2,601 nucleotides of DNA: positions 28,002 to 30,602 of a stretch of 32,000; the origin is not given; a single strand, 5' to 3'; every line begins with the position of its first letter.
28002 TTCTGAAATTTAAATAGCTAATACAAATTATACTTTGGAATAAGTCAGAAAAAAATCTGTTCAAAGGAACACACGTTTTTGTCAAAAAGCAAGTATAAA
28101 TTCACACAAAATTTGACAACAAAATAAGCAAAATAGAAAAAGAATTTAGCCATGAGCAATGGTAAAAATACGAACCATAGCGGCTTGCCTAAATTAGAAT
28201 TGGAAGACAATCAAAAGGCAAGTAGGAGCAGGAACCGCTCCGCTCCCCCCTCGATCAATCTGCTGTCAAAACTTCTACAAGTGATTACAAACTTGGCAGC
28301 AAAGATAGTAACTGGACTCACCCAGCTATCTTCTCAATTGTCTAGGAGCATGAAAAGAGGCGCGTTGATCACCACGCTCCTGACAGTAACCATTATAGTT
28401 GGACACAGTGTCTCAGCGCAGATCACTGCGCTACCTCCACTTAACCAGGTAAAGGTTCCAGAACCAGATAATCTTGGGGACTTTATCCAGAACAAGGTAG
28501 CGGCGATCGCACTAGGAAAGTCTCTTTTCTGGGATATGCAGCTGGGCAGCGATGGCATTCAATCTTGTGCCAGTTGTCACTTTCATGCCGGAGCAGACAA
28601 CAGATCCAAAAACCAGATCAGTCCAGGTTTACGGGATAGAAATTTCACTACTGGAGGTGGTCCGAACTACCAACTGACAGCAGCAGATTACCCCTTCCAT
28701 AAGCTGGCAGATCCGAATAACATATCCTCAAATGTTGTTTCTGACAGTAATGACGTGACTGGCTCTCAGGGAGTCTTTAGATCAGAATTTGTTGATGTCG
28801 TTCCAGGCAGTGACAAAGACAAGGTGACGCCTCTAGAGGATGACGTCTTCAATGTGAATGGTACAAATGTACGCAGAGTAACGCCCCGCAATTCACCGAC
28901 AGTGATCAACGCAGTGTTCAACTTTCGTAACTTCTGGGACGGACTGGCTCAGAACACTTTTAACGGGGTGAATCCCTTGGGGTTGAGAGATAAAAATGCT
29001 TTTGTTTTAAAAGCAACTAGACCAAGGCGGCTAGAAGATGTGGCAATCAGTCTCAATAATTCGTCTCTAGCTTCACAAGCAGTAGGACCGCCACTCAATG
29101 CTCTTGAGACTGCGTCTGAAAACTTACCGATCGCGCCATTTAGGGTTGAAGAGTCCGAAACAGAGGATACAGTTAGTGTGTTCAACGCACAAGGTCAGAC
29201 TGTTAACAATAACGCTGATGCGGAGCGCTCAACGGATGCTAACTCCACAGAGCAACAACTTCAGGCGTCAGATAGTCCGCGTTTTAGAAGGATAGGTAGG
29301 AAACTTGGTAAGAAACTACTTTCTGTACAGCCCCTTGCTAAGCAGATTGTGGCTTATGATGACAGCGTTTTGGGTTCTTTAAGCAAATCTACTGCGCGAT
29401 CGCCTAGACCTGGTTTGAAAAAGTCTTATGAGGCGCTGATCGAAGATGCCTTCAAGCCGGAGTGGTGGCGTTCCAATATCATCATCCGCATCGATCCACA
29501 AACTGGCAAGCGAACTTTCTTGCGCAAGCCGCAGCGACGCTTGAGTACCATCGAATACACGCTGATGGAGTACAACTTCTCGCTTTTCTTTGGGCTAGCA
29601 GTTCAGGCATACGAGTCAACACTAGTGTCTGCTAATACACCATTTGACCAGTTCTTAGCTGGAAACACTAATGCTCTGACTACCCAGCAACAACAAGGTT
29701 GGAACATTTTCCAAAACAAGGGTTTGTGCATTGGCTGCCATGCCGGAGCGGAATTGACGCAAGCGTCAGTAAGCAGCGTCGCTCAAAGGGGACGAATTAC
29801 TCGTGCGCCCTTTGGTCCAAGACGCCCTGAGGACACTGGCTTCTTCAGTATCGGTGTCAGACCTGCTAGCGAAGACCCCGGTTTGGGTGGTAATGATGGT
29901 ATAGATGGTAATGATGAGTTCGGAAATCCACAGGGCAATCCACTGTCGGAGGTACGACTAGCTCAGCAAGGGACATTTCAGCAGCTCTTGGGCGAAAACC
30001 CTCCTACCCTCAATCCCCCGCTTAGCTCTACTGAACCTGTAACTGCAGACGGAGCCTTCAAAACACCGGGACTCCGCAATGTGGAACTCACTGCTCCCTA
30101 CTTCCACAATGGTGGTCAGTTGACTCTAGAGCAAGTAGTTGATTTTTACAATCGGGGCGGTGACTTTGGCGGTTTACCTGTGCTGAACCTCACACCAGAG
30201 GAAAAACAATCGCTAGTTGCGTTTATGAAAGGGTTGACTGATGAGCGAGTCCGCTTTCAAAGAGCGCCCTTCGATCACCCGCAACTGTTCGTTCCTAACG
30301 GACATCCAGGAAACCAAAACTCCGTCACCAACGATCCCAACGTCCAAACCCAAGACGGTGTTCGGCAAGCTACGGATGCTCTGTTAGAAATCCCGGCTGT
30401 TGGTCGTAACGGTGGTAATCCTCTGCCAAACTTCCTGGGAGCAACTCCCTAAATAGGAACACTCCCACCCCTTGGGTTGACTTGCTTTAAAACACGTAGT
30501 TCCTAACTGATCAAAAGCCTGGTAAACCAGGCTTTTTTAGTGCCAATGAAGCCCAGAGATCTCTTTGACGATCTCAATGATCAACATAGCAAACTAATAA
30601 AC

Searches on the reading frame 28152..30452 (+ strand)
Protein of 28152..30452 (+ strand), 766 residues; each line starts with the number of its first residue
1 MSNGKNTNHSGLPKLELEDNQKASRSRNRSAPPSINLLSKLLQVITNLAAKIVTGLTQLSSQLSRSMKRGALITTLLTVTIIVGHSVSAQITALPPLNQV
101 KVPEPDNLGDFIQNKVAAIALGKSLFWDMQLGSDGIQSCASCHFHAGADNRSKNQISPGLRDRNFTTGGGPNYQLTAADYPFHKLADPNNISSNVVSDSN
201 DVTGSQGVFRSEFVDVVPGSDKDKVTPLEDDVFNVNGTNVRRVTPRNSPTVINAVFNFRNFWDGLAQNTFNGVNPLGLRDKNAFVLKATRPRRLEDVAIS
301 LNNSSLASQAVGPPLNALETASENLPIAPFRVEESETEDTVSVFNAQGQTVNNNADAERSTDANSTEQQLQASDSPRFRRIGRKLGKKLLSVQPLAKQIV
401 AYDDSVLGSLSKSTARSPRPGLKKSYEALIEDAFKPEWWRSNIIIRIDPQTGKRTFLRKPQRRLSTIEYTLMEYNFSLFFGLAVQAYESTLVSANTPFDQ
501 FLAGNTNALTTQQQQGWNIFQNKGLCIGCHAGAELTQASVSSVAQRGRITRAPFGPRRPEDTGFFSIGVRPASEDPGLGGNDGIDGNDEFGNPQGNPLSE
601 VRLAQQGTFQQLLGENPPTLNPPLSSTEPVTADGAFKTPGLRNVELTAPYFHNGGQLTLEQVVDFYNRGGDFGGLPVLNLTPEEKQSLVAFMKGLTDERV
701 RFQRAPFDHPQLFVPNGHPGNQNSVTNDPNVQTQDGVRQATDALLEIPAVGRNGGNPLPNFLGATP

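Call 45: search_protein_families(library=ncbifam, proteins=[window:28152-30452:+], max_evalue=0.01)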
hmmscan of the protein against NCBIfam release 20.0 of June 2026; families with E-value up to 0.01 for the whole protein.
window:28152-30452:+ (766 aa): 5 families
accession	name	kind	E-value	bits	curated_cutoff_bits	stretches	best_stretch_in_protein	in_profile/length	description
TIGR04039.1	MXAN_0977_Heme2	hypoth_equivalog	1.1e-31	110.2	362.85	3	625-700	234-326/336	MbnH family di-heme enzyme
TIGR03791.1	TTQ_mauG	equivalog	1.9e-23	83.1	443.85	3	483-543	129-189/291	tryptophan tryptophylquinone biosynthesis enzyme MauG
TIGR03981.2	SAM_quin_mod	hypoth_equivalog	4e-18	65.5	340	2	467-543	220-297/411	His-Xaa-Ser system-associated MauG-like protein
NF052341.1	hydrazine_gamma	equivalog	5.7e-10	38.7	625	1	635-695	280-339/339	hydrazine synthase subunit gamma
NF052342.1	hydrazine_BC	exception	1.6e-07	29.9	1250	0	635-695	631-690/690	hydrazine synthase subunit beta-gamma fusion subunit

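Call 63: search_protein_families(library=pfam, proteins=[window:28152-30452:+], max_evalue=0.001)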
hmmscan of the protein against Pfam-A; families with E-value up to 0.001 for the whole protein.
window:28152-30452:+ (766 aa): 1 family
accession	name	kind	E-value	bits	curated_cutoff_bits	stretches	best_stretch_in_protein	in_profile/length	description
PF03150.19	CCP_MauG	-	7.4e-22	79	25.6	2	118-160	3-44/149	Di-haem cytochrome c peroxidase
